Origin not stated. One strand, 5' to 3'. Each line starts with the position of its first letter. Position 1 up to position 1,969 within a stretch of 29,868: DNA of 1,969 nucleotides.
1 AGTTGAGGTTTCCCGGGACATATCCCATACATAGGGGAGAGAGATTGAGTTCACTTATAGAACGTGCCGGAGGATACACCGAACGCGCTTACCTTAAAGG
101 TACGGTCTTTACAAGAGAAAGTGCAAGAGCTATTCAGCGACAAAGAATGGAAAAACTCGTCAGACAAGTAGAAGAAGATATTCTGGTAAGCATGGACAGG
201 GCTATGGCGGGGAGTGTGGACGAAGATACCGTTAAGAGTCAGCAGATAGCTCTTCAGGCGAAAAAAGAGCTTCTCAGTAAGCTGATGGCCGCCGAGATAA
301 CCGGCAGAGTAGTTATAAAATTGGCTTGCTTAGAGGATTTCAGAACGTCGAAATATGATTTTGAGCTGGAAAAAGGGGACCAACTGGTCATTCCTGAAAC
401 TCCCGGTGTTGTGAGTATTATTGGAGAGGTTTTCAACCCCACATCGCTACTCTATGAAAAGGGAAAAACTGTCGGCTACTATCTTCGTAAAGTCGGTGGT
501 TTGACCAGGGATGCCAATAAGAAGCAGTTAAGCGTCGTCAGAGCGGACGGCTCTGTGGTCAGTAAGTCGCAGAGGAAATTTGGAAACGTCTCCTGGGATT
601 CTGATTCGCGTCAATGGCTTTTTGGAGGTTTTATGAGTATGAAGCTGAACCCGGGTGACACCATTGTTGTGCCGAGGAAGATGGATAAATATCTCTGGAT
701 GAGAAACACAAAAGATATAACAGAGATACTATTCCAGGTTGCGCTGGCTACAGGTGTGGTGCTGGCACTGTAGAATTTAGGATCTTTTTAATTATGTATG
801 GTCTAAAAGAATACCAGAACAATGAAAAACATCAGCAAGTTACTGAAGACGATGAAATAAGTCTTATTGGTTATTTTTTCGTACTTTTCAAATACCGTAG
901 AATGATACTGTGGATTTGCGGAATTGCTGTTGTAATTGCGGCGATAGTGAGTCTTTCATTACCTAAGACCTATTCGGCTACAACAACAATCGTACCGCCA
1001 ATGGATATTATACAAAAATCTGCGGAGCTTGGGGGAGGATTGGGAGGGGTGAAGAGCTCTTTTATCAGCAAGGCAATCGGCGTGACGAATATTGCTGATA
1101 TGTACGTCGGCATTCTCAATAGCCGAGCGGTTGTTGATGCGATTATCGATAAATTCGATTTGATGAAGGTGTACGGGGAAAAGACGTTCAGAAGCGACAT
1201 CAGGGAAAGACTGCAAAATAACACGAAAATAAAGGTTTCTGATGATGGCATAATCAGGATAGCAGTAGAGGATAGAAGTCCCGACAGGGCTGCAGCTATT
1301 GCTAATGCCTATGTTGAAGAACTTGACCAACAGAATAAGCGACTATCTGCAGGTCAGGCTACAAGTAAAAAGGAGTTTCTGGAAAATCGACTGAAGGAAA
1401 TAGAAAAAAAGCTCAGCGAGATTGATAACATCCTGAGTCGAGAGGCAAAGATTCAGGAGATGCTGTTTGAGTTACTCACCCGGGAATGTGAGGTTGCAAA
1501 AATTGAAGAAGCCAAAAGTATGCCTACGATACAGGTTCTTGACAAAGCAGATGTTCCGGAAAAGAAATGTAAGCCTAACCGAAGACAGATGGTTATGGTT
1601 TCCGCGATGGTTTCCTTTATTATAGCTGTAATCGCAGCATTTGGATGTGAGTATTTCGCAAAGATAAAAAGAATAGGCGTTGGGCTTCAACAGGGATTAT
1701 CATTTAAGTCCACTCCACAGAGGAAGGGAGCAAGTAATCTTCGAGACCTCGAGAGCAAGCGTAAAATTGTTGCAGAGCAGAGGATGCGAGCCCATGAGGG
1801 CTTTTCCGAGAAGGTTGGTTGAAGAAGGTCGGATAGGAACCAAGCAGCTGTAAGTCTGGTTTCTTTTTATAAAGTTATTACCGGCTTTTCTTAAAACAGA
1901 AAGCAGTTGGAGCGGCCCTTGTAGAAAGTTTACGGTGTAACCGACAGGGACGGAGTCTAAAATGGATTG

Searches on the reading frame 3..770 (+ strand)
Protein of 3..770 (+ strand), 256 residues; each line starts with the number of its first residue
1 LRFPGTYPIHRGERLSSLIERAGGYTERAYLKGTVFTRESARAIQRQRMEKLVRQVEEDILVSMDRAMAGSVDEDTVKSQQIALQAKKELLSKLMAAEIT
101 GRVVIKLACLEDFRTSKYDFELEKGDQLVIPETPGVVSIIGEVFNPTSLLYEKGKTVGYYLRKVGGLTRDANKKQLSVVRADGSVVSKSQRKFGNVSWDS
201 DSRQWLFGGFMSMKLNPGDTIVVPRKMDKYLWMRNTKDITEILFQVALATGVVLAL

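Call 63: search_protein_families(library=pfam, proteins=[window:3-770:+], max_evalue=0.001)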
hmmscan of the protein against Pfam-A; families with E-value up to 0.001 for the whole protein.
window:3-770:+ (256 aa): 2 families
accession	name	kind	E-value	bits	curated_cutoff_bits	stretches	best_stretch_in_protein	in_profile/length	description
PF10531.15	SLBB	-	3.9e-14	52.6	27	2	136-185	1-51/55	SLBB domain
PF22461.2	SLBB_2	-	6e-08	33.1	27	0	4-53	12-64/79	SLBB domain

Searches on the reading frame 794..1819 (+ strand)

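Call 63: search_protein_families(library=pfam, proteins=[window:794-1819:+], max_evalue=0.001)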
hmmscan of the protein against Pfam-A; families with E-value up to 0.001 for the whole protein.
window:794-1819:+ (342 aa): 2 families
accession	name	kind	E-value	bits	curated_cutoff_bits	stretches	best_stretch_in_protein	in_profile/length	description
PF02706.20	Wzz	-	2.4e-09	37.8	25.5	1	20-120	1-90/91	Chain length determinant protein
PF13807.11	GNVR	-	2.9e-06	27.5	27.7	1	214-283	9-78/82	G-rich domain on putative tyrosine kinase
